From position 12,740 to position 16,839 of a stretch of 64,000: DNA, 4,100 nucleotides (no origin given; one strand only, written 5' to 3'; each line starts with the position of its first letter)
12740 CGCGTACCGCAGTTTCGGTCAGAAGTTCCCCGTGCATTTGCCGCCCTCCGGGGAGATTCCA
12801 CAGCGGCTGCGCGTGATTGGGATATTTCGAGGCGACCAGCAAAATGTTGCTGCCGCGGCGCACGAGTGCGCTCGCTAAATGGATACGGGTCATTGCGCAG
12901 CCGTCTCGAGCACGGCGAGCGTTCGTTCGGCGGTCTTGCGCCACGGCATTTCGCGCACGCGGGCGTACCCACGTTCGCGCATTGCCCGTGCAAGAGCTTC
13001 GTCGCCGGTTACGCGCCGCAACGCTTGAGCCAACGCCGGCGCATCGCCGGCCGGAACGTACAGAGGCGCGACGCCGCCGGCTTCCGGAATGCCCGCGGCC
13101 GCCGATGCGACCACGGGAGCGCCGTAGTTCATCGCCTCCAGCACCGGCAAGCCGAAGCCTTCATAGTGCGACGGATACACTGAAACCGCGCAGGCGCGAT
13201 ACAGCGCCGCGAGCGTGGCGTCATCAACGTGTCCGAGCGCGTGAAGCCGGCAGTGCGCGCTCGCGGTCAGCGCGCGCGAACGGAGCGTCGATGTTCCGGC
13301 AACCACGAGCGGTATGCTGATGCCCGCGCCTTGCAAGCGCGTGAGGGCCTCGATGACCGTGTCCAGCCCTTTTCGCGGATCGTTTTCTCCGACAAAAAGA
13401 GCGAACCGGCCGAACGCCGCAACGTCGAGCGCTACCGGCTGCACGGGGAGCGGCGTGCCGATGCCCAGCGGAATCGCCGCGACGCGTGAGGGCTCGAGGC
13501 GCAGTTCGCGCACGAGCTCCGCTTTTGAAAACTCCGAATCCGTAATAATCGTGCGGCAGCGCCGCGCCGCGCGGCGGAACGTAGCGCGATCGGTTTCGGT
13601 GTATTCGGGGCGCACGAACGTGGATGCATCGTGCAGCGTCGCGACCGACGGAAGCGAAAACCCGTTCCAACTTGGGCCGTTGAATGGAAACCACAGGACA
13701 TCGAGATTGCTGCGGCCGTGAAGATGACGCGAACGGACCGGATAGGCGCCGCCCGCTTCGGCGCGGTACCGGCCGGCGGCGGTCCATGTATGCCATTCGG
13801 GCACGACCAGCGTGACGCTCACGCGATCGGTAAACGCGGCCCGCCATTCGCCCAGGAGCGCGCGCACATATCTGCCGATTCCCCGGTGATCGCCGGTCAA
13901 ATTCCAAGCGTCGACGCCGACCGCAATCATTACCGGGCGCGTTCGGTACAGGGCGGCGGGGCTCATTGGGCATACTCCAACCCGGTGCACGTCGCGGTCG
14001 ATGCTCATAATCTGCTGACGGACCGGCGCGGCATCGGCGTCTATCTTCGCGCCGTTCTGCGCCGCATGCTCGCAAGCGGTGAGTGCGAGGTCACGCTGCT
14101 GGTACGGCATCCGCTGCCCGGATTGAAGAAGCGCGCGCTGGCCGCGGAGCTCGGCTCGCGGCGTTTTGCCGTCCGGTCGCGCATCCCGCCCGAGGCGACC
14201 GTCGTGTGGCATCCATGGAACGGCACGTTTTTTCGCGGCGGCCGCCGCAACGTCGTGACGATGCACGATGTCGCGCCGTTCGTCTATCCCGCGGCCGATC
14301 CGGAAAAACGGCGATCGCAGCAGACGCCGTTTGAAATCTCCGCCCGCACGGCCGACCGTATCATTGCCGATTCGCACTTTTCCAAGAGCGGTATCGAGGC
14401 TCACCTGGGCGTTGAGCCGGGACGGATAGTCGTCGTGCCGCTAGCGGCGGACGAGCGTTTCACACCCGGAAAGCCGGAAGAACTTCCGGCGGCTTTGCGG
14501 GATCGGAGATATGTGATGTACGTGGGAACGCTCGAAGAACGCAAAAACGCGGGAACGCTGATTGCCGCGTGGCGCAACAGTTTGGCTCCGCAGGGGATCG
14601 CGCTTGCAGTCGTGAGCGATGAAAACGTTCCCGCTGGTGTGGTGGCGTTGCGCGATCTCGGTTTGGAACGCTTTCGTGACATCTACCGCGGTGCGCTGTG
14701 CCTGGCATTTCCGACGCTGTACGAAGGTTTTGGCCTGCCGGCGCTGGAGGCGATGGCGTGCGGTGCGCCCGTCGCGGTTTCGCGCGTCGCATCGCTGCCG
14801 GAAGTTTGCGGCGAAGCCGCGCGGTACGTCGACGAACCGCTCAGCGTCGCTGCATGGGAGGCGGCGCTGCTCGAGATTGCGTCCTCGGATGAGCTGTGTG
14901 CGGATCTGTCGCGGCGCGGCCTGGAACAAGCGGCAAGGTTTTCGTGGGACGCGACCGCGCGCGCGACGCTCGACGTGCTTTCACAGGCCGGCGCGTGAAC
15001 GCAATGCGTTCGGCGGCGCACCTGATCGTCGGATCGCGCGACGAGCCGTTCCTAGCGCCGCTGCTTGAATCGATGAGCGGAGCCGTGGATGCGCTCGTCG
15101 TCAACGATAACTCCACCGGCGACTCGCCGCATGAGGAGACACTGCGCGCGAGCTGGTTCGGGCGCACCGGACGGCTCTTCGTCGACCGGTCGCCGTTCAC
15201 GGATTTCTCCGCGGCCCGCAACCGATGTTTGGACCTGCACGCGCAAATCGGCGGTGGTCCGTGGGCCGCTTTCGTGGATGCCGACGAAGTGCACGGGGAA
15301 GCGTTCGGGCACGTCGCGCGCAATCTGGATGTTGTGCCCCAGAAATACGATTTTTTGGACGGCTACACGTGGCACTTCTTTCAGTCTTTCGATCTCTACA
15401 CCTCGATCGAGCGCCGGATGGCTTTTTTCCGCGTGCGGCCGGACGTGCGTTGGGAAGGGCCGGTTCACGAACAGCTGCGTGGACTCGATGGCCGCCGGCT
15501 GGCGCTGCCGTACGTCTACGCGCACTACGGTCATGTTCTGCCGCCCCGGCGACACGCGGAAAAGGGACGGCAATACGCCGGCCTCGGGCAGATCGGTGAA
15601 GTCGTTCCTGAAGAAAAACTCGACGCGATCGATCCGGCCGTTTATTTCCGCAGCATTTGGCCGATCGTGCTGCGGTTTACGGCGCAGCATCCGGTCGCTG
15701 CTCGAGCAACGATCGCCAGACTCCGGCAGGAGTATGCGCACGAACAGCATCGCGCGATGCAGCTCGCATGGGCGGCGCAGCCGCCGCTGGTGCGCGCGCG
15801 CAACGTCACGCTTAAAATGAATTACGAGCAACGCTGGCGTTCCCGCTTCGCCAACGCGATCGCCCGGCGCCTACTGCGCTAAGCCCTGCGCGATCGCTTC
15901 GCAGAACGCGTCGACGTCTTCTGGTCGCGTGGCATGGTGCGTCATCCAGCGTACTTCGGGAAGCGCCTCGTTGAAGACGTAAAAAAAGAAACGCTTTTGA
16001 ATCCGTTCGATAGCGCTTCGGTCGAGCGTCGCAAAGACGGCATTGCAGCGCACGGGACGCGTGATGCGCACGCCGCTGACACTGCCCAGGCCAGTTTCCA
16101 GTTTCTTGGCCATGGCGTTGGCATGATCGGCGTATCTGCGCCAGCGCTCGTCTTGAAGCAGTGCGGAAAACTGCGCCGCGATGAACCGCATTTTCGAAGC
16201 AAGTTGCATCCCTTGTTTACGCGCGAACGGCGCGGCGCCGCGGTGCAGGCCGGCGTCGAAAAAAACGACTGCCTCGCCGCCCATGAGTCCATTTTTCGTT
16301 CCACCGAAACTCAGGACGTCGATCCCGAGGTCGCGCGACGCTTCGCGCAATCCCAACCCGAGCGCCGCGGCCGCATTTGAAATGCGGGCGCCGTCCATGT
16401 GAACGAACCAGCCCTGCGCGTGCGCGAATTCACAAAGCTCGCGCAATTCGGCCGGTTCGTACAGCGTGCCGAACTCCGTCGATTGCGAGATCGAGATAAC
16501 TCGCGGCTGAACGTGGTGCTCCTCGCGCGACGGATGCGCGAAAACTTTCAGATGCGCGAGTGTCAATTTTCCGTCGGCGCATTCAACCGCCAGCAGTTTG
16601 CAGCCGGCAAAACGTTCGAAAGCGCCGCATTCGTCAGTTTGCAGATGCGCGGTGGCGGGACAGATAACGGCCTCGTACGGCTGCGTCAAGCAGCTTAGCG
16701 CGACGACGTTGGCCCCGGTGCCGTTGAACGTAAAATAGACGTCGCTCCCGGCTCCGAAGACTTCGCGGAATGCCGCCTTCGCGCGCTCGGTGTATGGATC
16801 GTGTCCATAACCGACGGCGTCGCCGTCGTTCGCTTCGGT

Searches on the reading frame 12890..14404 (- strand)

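Call 7: search_protein_families(library=pfam, proteins=[window:12890-14404:-])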
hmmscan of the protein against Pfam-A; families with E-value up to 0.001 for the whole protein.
window:12890-14404:- (504 aa): 5 families
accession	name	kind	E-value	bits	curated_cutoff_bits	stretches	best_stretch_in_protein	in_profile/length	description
PF00534.26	Glycos_transf_1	-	8.3e-27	94.2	26.4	1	333-481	16-171/172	Glycosyl transferases group 1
PF13692.12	Glyco_trans_1_4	-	5.6e-26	91.9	27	1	335-466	4-140/142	Glycosyl transferases group 1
PF20706.3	GT4-conflict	-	9.2e-11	41.8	26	1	324-440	196-317/385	Family 4 Glycosyltransferase in conflict systems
PF13439.12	Glyco_transf_4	-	2.3e-08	34.7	28.5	1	206-315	45-166/170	Glycosyltransferase Family 4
PF13524.12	Glyco_trans_1_2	-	6.9e-08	33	25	1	352-492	7-139/144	Glycosyl transferase-like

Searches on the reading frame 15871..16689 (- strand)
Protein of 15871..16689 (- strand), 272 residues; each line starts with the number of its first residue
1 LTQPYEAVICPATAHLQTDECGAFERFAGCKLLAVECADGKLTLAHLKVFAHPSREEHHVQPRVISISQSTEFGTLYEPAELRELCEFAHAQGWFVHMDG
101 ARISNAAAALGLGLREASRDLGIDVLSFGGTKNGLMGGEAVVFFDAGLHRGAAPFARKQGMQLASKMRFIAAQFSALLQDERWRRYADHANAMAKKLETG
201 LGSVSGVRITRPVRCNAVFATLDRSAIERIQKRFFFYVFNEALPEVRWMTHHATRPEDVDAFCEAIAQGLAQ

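Call 7: search_protein_families(library=pfam, proteins=[window:15871-16689:-])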
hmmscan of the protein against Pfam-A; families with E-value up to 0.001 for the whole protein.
window:15871-16689:- (272 aa): 1 family
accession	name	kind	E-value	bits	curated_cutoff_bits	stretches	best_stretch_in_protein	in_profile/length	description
PF01212.27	Beta_elim_lyase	-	3e-32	112.5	27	1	2-223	68-286/288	Beta-eliminating lyase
